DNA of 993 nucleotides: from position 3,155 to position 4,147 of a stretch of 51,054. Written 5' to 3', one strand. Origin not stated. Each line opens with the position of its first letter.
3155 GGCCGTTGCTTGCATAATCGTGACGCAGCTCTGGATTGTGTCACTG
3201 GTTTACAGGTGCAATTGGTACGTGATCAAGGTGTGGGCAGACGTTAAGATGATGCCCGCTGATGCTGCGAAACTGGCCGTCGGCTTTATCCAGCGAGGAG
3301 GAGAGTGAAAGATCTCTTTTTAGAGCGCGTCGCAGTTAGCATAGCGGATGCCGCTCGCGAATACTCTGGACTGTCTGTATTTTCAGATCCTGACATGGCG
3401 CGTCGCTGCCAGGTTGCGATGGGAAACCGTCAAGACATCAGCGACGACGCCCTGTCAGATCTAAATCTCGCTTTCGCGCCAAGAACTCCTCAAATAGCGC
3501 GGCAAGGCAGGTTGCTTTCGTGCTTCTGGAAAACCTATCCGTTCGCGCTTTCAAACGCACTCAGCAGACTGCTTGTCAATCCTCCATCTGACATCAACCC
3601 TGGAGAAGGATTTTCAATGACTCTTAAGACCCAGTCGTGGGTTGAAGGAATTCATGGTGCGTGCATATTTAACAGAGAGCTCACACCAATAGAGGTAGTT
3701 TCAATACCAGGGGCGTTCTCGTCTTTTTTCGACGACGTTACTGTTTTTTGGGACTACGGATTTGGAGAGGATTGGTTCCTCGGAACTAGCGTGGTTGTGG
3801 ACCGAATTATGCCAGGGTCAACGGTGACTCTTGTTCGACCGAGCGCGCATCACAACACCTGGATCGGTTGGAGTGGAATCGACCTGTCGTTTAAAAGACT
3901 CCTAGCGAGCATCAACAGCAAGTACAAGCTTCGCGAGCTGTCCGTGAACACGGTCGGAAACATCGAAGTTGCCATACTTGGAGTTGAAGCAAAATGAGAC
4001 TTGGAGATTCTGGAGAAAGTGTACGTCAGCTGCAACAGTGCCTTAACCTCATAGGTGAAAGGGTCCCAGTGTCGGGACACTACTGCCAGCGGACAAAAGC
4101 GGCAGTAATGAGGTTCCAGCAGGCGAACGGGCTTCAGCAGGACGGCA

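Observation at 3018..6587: Glycosyltransferase island beside gene 55: a membrane protein, an unknown protein, a PG-binding domain fused to two GT2 domains, and a convergent GT2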

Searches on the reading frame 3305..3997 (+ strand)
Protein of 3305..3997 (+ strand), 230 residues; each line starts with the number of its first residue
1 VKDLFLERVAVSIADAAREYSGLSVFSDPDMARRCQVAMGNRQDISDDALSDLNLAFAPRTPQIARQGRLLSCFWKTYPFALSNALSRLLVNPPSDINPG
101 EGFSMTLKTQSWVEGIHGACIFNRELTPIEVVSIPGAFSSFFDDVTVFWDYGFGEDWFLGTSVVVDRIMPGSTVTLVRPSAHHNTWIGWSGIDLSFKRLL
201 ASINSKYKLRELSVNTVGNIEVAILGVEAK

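Call 3: search_protein_families(library=pfam, proteins=[window:3305-3997:+], max_evalue=0.1)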
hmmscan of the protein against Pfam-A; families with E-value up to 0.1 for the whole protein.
window:3305-3997:+ (230 aa): 0 families

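Call 4: search_protein_families(library=phrogs, proteins=[window:3305-3997:+], max_evalue=0.01)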
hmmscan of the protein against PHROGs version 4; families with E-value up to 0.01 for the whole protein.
window:3305-3997:+ (230 aa): 0 families

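Call 23: search_protein_families(library=ncbifam, proteins=[window:3305-3997:+], max_evalue=0.1)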
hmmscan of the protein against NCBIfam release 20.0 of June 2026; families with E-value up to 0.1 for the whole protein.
window:3305-3997:+ (230 aa): 0 families

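Call 116: search_solved_structures(query=A13, max_evalue=10, show_alignments=1)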
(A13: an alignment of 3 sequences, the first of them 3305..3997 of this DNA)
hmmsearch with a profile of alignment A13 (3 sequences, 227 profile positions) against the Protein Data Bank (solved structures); distinct sequences matched with E-value up to 10: 8.
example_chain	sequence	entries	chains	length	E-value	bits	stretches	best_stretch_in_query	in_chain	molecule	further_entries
4per_A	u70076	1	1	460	0.0002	24.1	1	171-211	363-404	Ribonuclease Inhibitor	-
7mcd_A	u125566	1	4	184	0.0044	19.7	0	71-110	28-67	AI-designed TIM-barrel F15C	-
4r61_A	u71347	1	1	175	0.0054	19.4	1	186-225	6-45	gp41-based construct covNHR3-ABC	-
6r2g_A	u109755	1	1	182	0.017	17.7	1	188-225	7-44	Single-chain protein mimetics of the N-terminal heptad-repeat region of gp41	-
9fed_A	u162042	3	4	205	0.021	17.5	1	187-225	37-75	Chains: A | Transmembrane protein gp41,Y26L-covNHR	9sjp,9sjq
6qdv_i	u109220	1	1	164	2.2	10.8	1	101-138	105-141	Peptidyl-prolyl cis-trans isomerase-like 1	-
1xwn_A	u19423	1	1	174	2.2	10.8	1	101-138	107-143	Peptidyl-prolyl cis-trans isomerase like 1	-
2x7k_A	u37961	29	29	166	2.2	10.8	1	101-138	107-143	PEPTIDYL-PROLYL CIS-TRANS ISOMERASE-LIKE 1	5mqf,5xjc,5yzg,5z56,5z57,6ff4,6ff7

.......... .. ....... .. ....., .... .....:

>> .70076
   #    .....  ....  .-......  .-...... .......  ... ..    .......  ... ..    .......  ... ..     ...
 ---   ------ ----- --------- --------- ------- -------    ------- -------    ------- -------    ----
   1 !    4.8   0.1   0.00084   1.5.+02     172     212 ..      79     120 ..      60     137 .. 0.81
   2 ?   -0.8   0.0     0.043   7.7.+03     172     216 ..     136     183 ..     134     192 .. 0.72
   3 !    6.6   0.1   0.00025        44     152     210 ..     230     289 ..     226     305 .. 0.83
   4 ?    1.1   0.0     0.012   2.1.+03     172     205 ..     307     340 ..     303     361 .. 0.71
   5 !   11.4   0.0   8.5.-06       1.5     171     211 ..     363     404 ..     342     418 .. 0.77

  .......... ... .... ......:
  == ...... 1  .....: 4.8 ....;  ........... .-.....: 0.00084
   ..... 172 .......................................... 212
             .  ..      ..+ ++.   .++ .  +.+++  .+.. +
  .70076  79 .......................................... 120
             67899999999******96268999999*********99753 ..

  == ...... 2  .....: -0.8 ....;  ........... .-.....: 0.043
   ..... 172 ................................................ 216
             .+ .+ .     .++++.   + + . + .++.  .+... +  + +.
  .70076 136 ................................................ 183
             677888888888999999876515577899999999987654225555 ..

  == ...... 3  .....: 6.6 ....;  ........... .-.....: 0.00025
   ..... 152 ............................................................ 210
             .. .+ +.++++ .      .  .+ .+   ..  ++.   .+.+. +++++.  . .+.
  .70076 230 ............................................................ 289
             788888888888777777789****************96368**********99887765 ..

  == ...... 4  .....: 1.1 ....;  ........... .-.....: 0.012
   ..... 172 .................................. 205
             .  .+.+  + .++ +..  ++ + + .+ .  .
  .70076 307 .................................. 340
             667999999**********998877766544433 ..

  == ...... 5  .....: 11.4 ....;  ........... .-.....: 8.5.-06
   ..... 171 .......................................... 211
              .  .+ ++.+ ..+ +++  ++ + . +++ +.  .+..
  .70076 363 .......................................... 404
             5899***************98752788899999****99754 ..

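Call 117: search_protein_families(library=padloc, proteins=[window:3305-3997:+], max_evalue=0.01)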
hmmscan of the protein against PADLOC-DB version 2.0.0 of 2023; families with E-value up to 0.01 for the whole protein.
window:3305-3997:+ (230 aa): 0 families
